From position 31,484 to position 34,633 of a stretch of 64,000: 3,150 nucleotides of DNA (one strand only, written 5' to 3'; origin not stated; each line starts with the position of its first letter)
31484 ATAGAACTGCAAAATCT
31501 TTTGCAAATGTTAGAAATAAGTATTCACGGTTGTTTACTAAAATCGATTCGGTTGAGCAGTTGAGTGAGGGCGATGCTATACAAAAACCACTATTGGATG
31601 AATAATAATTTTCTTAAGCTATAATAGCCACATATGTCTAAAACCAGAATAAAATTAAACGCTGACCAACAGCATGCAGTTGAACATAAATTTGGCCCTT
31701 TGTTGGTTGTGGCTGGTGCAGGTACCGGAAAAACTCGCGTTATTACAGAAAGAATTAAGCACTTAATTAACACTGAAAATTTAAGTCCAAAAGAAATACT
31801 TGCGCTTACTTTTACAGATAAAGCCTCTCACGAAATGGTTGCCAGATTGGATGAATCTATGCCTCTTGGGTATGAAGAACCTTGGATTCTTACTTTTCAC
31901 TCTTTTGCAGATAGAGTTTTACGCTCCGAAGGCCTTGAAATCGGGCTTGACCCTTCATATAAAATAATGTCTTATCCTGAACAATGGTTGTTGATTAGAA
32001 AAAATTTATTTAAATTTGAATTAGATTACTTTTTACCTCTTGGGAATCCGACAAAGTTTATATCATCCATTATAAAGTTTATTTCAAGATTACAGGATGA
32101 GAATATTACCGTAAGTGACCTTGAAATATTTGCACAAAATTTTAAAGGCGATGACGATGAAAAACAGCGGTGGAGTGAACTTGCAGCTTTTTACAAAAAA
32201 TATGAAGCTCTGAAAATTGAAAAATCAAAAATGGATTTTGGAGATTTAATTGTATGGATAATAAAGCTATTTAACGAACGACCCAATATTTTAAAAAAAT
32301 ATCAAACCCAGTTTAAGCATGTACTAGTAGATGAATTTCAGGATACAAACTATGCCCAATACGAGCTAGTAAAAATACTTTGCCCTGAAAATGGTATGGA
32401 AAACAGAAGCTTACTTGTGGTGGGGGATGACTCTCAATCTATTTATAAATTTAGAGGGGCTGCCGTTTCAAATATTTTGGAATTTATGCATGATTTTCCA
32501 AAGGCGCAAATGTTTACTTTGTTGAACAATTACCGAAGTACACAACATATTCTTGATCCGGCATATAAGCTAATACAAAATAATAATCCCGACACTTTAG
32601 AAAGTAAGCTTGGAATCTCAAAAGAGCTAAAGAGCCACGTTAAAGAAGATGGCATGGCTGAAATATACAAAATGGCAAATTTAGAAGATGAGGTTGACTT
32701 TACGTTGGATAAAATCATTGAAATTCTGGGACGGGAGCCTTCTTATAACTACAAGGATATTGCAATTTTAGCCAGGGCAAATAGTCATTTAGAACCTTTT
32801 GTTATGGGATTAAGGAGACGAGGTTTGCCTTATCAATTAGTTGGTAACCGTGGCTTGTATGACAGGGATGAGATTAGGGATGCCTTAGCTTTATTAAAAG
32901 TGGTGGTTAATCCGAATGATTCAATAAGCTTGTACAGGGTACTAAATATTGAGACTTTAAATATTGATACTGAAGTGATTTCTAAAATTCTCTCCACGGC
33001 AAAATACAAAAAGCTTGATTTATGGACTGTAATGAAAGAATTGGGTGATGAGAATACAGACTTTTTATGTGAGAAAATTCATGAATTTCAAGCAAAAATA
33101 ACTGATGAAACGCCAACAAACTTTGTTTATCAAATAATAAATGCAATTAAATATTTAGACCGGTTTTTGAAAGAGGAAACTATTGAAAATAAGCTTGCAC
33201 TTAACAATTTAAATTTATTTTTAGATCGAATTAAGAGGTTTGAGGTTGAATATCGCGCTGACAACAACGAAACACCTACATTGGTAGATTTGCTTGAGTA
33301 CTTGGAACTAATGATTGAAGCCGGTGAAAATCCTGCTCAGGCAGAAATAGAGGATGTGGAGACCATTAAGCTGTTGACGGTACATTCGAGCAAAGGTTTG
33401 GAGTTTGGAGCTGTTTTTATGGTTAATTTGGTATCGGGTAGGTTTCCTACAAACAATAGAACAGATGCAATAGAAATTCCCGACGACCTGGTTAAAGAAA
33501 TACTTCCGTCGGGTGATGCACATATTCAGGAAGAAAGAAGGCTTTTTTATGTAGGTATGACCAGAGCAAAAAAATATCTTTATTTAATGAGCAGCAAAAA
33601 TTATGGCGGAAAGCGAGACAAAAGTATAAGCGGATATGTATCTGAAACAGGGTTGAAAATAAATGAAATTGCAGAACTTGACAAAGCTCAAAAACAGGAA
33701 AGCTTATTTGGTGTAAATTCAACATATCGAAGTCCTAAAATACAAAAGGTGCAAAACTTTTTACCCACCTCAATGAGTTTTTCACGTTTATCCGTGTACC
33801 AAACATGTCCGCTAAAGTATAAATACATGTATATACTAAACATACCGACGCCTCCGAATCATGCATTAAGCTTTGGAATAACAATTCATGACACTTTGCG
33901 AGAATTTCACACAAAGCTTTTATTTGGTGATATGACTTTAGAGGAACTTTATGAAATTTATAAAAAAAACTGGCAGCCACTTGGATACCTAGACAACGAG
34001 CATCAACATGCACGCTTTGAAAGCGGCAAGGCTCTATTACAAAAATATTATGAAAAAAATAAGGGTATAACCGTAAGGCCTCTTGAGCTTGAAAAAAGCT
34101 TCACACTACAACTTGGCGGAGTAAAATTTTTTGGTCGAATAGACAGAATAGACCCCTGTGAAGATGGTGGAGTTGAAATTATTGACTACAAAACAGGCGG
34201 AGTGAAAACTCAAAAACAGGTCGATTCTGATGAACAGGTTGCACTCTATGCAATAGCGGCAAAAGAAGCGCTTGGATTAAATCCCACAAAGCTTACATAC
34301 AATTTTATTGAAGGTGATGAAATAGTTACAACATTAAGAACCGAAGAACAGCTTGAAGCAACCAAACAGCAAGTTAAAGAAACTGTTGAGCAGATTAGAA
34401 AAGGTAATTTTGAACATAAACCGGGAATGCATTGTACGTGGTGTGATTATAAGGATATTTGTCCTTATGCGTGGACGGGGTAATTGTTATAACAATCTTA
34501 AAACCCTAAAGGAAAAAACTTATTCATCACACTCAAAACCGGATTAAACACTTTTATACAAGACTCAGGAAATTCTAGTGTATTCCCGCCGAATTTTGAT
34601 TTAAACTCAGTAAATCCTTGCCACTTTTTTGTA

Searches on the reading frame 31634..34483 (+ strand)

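Call 50: search_protein_families(library=pfam, proteins=[window:31634-34483:+], max_evalue=0.001)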
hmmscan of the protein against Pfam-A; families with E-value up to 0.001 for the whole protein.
window:31634-34483:+ (949 aa): 9 families
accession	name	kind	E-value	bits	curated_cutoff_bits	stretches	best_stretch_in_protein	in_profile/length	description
PF00580.27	UvrD-helicase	-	4.2e-77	259.9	23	1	8-289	1-271/271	UvrD/REP helicase N-terminal domain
PF13361.12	UvrD_C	-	1.9e-56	192.4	25.6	1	295-655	2-349/350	UvrD-like helicase C-terminal domain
PF12705.13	PDDEXK_1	-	2.6e-42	145.9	22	1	713-944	1-247/247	PD-(D/E)XK nuclease superfamily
PF13245.12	AAA_19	-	1.2e-21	77.7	25.1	1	12-274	1-134/134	AAA domain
PF13538.12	UvrD_C_2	-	6.6e-12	45.5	27.4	1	628-652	28-52/52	UvrD-like helicase C-terminal domain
PF10926.14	DUF2800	-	1.1e-07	31.8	21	1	756-944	43-233/368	Protein of unknown function (DUF2800)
PF21445.3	ADDB_N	-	8.9e-07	28.8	26.6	1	25-250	2-221/290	ADDB, N-terminal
PF13604.12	AAA_30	-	0.00071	19.8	27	0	7-70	1-64/191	AAA domain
PF13086.12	AAA_11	-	0.0008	19.7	27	0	7-74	1-74/257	AAA domain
